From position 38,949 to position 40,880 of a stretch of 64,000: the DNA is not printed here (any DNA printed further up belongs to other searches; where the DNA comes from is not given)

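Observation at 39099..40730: Secreted protein built from about 11 four-cysteine modules with six near-identical ~33-aa tandem repeats and a poly-Q tail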

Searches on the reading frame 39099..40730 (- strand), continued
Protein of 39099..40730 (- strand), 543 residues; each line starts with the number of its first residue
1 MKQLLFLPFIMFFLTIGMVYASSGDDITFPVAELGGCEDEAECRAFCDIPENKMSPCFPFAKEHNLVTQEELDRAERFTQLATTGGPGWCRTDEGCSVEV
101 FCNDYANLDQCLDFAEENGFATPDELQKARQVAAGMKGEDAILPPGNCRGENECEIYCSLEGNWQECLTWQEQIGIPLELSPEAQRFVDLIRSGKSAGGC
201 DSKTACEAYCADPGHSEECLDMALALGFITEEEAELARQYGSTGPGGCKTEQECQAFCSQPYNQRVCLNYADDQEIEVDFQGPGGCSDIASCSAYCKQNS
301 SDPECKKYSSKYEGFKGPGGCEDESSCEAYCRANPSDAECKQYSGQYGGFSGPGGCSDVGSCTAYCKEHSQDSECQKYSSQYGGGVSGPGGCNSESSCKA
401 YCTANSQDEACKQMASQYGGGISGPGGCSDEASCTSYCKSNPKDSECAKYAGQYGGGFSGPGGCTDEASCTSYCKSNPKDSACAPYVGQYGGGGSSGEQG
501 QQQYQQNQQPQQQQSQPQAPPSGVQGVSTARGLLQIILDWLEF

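Call 23: find_encoding_contigs(protein=P0091, flank=6000, max_places=2)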
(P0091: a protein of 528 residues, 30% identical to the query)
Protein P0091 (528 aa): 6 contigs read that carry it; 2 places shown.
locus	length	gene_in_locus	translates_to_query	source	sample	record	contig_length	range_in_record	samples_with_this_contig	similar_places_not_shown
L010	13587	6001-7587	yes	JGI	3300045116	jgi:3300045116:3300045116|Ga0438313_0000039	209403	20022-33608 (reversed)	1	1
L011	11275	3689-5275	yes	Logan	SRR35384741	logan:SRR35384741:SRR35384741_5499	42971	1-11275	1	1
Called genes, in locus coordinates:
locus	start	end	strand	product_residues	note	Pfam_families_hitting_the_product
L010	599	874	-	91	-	-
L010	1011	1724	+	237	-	PF01628:HrcA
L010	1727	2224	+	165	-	PF01025:GrpE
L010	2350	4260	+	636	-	PF00012:HSP70, PF06723:MreB_Mbl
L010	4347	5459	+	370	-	PF00226:DnaJ, PF01556:DnaJ_C, PF00684:DnaJ_CXXCXGXG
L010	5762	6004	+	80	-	-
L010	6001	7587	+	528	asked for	-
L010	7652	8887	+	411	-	PF22694:CtpB_N-like, PF00595:PDZ, PF13180:PDZ_2 (faint), PF17820:PDZ_6, PF03572:Peptidase_S41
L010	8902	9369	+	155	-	PF01281:Ribosomal_L9_N, PF03948:Ribosomal_L9_C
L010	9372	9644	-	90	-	PF01016:Ribosomal_L27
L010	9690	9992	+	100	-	-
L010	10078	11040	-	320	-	PF13102:Phage_int_SAM_5 (weak), PF02899:Phage_int_SAM_1, PF00589:Phage_integrase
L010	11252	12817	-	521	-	PF00749:tRNA-synt_1c, PF19269:Anticodon_2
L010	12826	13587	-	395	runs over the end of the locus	PF03033:Glyco_transf_28, PF04101:Glyco_tran_28_C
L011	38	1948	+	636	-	PF00012:HSP70, PF06723:MreB_Mbl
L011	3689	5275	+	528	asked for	-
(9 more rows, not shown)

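Call 32: find_related_loci(query=A3, collection=genome_contigs, flank=4000)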
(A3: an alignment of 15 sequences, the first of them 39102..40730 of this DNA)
Query A3 (543 aa) in genome_contigs; peptide patterns used: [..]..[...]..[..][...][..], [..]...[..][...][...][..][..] (x = any residue, [..] = any of these).
218 stretches matched a pattern; 23 encode a relative of the query (tblastn E <= 1e-3); 23 distinct loci.
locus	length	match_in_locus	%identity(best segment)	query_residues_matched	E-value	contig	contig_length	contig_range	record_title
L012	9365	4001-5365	82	1-456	0e+0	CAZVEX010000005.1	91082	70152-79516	MAG TPA_asm: uncultured Gammaproteobacteria bacterium isolate binchicken_co38_210 genome assembly, contig: NODE_633_leng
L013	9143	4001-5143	76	19-541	0e+0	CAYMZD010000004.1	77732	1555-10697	MAG TPA_asm: uncultured Gammaproteobacteria bacterium isolate binchicken_co110_145 genome assembly, contig: NODE_850_len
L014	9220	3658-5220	54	4-490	4e-155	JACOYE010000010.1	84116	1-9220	MAG: Candidatus Microgenomates bacterium isolate NC_groundwater_171_Ag_S-0.1um_39_14 S4_GD2017_2_S1_scaffold_132, whole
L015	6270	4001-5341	55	27-487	2e-144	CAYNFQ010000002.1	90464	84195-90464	MAG TPA_asm: uncultured Gammaproteobacteria bacterium isolate binchicken_co110_279 genome assembly, contig: NODE_661_len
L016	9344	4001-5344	53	1-490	3e-137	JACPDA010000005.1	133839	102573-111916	MAG: Candidatus Daviesbacteria bacterium isolate NC_groundwater_297_Ag_B-0.1um_41_14 S7_GD2017_3_B1_scaffold_8, whole ge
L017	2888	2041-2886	69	1-451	6e-136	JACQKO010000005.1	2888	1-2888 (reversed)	MAG: Candidatus Levyibacteriota bacterium isolate NC_groundwater_1179_Ag_S-0.1um_40_84 S_p1_S3_coassembly_k141_198415, w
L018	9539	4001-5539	46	1-493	8e-129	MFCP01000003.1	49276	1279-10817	MAG: Candidatus Daviesbacteria bacterium RIFCSPHIGHO2_01_FULL_40_11 rifcsphigho2_01_scaffold_11540, whole genome shotgun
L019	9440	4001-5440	46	7-492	3e-127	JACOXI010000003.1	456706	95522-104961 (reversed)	MAG: Candidatus Daviesbacteria bacterium isolate NC_groundwater_149_Ag_S-0.1um_39_14 S4_GD2017_2_S1_scaffold_3, whole ge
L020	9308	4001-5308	44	7-493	8e-113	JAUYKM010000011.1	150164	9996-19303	MAG: Candidatus Daviesbacteria bacterium isolate C24_metabat.bin.195_sub C24_k141_349010, whole genome shotgun sequence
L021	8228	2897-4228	46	7-509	2e-103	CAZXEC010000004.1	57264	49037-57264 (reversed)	MAG TPA_asm: uncultured Gammaproteobacteria bacterium isolate binchicken_co110_1207 genome assembly, contig: NODE_1355_l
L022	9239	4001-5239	63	1-495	0e+0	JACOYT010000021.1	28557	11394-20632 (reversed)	MAG: Candidatus Roizmanbacteria bacterium isolate NC_groundwater_186_Ag_S-0.1um_43_13 S4_GD2017_2_S1_scaffold_998, whole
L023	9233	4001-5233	46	1-452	9e-96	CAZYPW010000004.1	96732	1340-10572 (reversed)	MAG TPA_asm: uncultured Gammaproteobacteria bacterium isolate binchicken_co38_269 genome assembly, contig: NODE_565_leng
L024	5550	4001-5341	44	1-498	5e-95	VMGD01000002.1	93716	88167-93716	MAG: Microgenomates group bacterium Gr01-1014_7 G01um10147_scaffold_84, whole genome shotgun sequence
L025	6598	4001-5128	39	4-493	8e-78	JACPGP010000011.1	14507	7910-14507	MAG: Candidatus Levyibacteriota bacterium isolate NC_groundwater_391_Ag_B-0.1um_40_33 GD18-4_B1_scaffold_296358, whole g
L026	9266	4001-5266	36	4-480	5e-69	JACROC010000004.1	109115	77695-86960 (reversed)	MAG: Candidatus Harrisonbacteria bacterium isolate NC_groundwater_1951_Pr3_S-0.2um_42_5 scaffold_267643, whole genome sh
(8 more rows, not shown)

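Call 39: predict_structure(alignment_id=A2)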
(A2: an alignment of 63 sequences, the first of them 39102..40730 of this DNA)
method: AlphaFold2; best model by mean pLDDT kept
length: 543 residues; sequences in the alignment: 63
mean_pLDDT: 73.4   pTM: 0.45
mean pLDDT of the five models: 73.4, 72.9, 71.3, 70.9, 70.4
residues with pLDDT >= 90: 81; 70-90: 302; 50-70: 77; < 50: 83
segments of 3 or more residues with pLDDT < 50: 1-3, 14-21, 383-386, 418-423, 453-459, 489-543
pLDDT, mean of each block of 10 residues (from residue 1): 51 47 76 95 88 88 87 79 70 64 84 89 89 83 84 81 86 83 86 91 89 90 92 88 79 84 83 84 85 89 85 68 81 83 63 72 80 75 55 72 87 62 54 77 74 46 68 77 64 32 33 34 30 39 32
secondary structure, 60 per line:
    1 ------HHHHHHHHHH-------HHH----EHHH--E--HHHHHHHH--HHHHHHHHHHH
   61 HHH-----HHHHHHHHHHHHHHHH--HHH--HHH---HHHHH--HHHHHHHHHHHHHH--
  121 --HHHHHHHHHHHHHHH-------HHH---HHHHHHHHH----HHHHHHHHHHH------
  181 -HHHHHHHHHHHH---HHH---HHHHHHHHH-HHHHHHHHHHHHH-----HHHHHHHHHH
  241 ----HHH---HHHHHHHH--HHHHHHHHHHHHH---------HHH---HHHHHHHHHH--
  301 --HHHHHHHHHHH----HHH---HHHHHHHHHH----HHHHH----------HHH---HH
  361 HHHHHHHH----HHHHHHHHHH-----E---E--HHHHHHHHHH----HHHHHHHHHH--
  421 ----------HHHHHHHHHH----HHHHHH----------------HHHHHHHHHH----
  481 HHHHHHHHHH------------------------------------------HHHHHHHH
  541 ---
elements in order: H7-16 H40-47 H50-63 H69-84 H98-102 H105-118 H123-137 H151-159 H164-174 H182-193 H203-211 H213-225 H231-240 H251-258 H261-273 H289-298 H303-313 H324-333 H338-342 H359-368 H373-382 H395-404 H409-418 H431-440 H445-450 H467-476 H481-490 H533-540

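Call 42: fold_search(model_id=the predicted structure, library=pdb)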
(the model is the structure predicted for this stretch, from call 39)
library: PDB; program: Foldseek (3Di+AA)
matches with E <= 10: 51; with E <= 0.001: 0
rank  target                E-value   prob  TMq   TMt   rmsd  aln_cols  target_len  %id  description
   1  4f10_B                7.4e-01  0.08  0.09  0.12  20.6       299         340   15  Alginate lyase A1-III H192A complexed with tetrasaccharide (released 2012-06-27)
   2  6xyw_AP               1.1e+00  0.07  0.12  0.11  32.0       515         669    8  Structure of the plant mitochondrial ribosome (released 2020-04-15)
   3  4f10_A                1.3e+00  0.06  0.09  0.12  20.6       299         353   15  Alginate lyase A1-III H192A complexed with tetrasaccharide (released 2012-06-27)
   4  4hny_C                2.1e+00  0.07  0.14  0.11  17.9       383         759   12  Apo N-terminal acetyltransferase complex A (released 2014-03-26)
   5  8ro0_I                2.5e+00  0.04  0.11  0.09  29.2       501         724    9  Structure of the C. elegans Intron Lariat Spliceosome primed for disassembly (ILS') (released 2024-08-07)
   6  8ruy_i                2.5e+00  0.03  0.10  0.05  41.9       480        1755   14  Structure of IFTA and IFTB in Retrograde Intraflagellar transport trains (released 2024-07-24)
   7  8bd7_S                2.6e+00  0.07  0.11  0.07  23.2       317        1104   13  IFTB1 subcomplex of anterograde Intraflagellar transport trains (Chlamydomonas reinhardtii) (released 2023-01-11)
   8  6hc2_S                3.0e+00  0.03  0.10  0.12  22.2       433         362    9  Crystal structure of NuMA/LGN hetero-hexamers (released 2019-05-29)
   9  6qk7_A                3.1e+00  0.04  0.13  0.08  21.5       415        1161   12  Elongator catalytic subcomplex Elp123 lobe (released 2019-07-17)
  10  4y6w                  3.4e+00  0.04  0.09  0.15  16.0       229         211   15  Crystal structure of Podosopora anserina putative kinesin light chain nearly identical TPR-like repeats (released 2015-10-07)
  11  8bbg_B                3.9e+00  0.04  0.13  0.07  33.2       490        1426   11  Structure of the IFT-A complex; anterograde IFT-A train model (released 2022-12-21)
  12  3bx3_B                4.1e+00  0.04  0.11  0.15  17.1       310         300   11  Puf4 T650C/C724R Mutant bound to Cox17 RNA 3' UTR recognition sequence (released 2008-03-11)
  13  3ulq_A                4.5e+00  0.02  0.10  0.12  17.3       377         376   13  Crystal Structure of the Anti-Activator RapF Complexed with the Response Regulator ComA DNA Binding Domain (released 2012-01-04)
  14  2pf4_C                4.7e+00  0.02  0.10  0.09  19.8       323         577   11  Crystal structure of the full-length simian virus 40 small t antigen complexed with the protein phosphatase 2A Aalpha  (released 2007-08-07)
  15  4y6c                  4.9e+00  0.03  0.09  0.15  17.1       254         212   14  Q17M crystal structure of Podosopora anserina putative kinesin light chain nearly identical TPR-like repeats (released 2015-10-07)
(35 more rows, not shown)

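Call 83: find_encoding_contigs(protein=window:39099-40730:-, flank=2000, max_places=4)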
Protein window:39099-40730:- (543 aa): no gene with exactly this product is on record in the collection.

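Call 84: search_protein_families(library=phrogs, proteins=[window:39099-40730:-], max_evalue=0.01)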
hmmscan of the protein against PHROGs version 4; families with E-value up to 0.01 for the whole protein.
window:39099-40730:- (543 aa): 0 families

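Call 85: list_cluster_members(proteins=[P0001, P0002, P0005, P0016])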
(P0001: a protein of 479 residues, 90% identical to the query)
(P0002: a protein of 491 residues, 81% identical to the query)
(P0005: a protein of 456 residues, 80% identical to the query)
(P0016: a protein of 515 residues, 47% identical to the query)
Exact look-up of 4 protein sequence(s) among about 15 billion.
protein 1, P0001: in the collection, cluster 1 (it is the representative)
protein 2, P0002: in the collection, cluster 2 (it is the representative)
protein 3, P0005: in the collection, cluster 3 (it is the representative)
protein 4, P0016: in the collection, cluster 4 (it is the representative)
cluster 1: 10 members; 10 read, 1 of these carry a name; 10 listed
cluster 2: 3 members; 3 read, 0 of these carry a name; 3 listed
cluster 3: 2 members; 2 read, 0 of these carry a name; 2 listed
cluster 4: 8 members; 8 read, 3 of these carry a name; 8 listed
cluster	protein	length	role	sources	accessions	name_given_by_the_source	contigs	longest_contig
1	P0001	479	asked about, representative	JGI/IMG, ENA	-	-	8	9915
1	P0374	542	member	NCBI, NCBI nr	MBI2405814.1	hypothetical protein HYV21_02070 [Candidatus Microgenomates bacterium] | hypothetical protein [Candidatus Microgenomates bacterium]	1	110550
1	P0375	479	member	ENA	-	-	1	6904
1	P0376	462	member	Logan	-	-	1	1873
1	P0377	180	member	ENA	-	-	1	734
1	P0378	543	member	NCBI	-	-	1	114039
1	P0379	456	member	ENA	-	-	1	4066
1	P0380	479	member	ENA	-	-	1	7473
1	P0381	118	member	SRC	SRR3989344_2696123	-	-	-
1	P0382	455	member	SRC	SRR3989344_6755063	-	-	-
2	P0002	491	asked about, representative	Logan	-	-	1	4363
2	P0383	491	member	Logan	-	-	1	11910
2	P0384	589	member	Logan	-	-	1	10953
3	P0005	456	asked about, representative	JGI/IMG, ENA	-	-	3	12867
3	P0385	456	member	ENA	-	-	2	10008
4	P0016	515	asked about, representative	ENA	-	-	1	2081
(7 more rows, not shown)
